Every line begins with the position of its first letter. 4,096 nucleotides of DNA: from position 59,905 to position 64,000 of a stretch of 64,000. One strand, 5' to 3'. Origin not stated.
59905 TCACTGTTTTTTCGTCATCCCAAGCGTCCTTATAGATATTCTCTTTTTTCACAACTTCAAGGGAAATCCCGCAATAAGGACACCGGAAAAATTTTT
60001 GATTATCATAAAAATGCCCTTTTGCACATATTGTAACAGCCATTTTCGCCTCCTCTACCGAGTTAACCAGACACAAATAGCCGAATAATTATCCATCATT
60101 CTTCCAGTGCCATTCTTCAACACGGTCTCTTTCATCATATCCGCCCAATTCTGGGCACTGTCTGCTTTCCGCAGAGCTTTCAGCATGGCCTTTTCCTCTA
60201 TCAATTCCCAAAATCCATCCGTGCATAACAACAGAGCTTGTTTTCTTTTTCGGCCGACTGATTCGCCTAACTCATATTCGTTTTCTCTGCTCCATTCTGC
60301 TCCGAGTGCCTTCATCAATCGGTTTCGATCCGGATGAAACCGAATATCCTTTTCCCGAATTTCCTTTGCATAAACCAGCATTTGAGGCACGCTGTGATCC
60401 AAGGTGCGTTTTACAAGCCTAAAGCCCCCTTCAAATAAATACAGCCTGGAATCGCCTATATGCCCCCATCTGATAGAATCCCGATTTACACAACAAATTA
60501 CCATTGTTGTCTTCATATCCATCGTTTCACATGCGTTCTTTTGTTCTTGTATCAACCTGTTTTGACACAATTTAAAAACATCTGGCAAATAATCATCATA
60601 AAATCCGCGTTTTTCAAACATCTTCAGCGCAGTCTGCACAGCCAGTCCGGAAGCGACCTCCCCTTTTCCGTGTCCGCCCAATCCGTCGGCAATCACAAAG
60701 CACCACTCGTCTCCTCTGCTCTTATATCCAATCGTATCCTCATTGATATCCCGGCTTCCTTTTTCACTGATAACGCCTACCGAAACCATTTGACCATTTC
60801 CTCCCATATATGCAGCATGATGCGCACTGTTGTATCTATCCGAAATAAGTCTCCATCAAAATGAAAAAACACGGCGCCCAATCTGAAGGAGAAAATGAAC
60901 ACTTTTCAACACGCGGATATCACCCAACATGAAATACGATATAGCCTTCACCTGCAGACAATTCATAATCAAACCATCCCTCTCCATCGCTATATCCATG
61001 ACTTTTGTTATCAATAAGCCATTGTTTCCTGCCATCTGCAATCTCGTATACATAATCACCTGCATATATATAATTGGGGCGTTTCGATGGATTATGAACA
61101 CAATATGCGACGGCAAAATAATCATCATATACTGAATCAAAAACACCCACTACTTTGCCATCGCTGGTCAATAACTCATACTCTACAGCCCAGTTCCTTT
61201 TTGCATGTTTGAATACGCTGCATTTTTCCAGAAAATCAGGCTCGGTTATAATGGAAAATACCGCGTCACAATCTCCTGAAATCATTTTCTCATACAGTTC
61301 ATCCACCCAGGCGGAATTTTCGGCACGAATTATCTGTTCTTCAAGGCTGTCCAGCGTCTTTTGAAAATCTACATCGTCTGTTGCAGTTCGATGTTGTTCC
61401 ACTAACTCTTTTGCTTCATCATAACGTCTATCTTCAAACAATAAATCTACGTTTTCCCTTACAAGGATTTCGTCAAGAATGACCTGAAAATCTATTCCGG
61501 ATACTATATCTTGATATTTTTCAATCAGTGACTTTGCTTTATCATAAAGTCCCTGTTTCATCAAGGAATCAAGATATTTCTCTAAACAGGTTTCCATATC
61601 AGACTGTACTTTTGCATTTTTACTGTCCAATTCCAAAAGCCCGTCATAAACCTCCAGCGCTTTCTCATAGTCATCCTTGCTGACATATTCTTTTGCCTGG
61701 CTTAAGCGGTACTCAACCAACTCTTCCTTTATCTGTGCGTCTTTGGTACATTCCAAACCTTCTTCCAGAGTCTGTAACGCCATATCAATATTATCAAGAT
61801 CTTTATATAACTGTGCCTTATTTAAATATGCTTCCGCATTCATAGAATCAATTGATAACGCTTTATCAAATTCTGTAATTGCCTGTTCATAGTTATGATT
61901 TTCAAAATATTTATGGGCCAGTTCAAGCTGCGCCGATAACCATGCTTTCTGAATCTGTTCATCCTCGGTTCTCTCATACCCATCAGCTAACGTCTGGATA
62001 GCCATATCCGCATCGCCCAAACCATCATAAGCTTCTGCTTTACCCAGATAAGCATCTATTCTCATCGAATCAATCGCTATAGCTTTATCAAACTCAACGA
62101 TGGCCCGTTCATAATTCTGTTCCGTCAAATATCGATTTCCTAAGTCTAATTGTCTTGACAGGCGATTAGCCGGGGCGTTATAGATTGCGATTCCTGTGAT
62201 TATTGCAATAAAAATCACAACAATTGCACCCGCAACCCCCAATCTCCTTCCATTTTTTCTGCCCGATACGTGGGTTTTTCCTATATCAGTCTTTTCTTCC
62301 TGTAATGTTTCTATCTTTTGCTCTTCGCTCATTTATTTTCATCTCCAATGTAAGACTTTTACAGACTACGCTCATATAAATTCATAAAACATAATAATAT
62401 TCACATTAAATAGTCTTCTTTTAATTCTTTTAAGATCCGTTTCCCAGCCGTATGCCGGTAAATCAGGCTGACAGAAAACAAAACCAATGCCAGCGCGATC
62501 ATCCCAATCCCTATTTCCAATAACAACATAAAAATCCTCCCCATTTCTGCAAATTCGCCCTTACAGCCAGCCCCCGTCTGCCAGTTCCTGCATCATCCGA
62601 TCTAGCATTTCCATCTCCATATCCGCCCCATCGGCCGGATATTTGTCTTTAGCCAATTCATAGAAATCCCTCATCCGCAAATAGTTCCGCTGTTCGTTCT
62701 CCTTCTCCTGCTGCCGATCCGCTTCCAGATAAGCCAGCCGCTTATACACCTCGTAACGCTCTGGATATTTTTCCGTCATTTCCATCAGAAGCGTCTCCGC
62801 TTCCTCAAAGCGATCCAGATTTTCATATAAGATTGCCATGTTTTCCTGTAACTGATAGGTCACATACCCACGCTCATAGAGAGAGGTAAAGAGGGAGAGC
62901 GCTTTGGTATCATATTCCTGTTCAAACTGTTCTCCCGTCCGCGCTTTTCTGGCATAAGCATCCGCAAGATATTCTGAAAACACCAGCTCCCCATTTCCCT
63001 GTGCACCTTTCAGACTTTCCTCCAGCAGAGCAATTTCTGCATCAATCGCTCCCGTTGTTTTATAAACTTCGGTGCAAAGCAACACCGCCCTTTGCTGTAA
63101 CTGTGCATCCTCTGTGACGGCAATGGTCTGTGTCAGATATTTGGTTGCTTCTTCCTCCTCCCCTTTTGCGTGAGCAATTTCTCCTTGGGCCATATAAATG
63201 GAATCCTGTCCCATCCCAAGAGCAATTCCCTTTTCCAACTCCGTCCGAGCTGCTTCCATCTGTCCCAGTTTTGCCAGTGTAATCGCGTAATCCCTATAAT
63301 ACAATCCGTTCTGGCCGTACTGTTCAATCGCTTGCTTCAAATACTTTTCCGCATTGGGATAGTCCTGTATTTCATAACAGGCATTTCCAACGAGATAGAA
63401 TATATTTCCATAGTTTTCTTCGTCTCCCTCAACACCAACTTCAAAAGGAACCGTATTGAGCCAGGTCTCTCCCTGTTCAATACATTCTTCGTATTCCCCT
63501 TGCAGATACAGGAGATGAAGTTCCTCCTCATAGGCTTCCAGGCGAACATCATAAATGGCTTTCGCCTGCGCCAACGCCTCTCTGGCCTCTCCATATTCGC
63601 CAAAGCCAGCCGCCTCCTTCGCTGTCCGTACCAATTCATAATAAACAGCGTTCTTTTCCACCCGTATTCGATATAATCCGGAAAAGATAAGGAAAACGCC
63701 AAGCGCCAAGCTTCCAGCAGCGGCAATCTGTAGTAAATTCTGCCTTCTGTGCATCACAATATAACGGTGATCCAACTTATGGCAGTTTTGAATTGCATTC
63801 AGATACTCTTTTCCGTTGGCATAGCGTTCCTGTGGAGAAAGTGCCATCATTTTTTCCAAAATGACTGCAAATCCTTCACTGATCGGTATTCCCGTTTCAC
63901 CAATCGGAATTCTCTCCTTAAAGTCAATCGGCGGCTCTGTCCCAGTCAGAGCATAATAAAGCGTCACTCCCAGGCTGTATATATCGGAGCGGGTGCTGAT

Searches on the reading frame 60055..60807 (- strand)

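Call 49: search_protein_families(library=pfam, max_evalue=0.00001, proteins=[window:60055-60807:-])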
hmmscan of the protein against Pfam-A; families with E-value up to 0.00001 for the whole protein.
window:60055-60807:- (250 aa): 1 family
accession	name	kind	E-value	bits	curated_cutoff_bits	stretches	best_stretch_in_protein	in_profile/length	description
PF13672.11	PP2C_2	-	2.2e-15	57.2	24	1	20-207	10-182/209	Protein phosphatase 2C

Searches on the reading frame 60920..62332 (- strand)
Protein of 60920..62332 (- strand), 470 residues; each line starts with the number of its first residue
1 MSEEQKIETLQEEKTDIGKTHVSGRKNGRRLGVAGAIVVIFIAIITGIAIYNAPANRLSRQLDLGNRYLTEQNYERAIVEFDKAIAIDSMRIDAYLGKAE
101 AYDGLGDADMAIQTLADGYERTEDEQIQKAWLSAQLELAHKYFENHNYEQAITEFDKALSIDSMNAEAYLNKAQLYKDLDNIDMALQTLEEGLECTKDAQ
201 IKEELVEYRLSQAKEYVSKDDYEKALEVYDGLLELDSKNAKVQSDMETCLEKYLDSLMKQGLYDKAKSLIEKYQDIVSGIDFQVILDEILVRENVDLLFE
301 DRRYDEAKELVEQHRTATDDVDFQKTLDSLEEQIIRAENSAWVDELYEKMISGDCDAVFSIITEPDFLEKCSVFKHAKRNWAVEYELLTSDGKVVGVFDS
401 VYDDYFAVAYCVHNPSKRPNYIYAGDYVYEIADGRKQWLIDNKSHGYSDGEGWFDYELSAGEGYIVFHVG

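Call 49: search_protein_families(library=pfam, max_evalue=0.00001, proteins=[window:60920-62332:-])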
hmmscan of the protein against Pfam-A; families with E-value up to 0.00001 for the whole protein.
window:60920-62332:- (470 aa): 10 families
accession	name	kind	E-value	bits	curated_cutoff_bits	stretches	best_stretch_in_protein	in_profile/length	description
PF13414.12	TPR_11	-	6e-19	67.9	26.8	1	140-178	2-40/42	TPR repeat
PF14559.12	TPR_19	-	4e-18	65.9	25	1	143-201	2-61/68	Tetratricopeptide repeat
PF13181.12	TPR_8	-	6.8e-15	54.3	25.7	0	166-194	1-29/34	Tetratricopeptide repeat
PF07719.23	TPR_2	-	1.6e-14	53.2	27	0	136-162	5-31/34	Tetratricopeptide repeat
PF13428.12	TPR_14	-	6.3e-13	48.5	23.5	0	134-175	3-44/44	Tetratricopeptide repeat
PF00515.34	TPR_1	-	4.5e-12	45.7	27.8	0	136-163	5-32/34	Tetratricopeptide repeat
PF13432.12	TPR_16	-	5.1e-10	40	32.7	0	136-193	1-58/65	Tetratricopeptide repeat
PF13424.12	TPR_12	-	4.8e-08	33.5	30.1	0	133-196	4-75/77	Tetratricopeptide repeat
PF13371.12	TPR_9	-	8.7e-07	29.3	35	0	142-203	5-66/73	Tetratricopeptide repeat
PF13431.12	TPR_17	-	2.3e-06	27.9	24.4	0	155-187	2-34/34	Tetratricopeptide repeat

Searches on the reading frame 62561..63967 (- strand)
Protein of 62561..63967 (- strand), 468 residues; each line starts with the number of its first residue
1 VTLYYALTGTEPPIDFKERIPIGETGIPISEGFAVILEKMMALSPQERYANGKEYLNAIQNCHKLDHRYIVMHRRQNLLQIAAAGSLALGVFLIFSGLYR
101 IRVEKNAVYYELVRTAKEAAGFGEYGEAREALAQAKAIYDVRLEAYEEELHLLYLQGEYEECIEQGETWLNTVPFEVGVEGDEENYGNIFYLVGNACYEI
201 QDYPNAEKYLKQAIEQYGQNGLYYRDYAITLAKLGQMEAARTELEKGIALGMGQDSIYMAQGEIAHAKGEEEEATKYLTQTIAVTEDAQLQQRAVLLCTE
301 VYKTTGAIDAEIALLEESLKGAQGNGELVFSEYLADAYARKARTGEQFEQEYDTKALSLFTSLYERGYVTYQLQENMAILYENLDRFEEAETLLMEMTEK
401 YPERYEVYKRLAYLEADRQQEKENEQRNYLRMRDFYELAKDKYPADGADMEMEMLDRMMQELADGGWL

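Call 49: search_protein_families(library=pfam, max_evalue=0.00001, proteins=[window:62561-63967:-])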
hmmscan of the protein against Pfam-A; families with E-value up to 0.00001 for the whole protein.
window:62561-63967:- (468 aa): 4 families
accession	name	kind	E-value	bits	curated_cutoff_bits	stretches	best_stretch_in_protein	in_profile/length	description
PF13428.12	TPR_14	-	3.3e-10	40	23.5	0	375-414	5-44/44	Tetratricopeptide repeat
PF13424.12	TPR_12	-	2.7e-08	34.3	30.1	0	190-247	6-71/77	Tetratricopeptide repeat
PF07719.23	TPR_2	-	6.4e-08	32.6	27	0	189-219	3-33/34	Tetratricopeptide repeat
PF14559.12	TPR_19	-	4.2e-07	30.6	25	0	202-250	6-54/68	Tetratricopeptide repeat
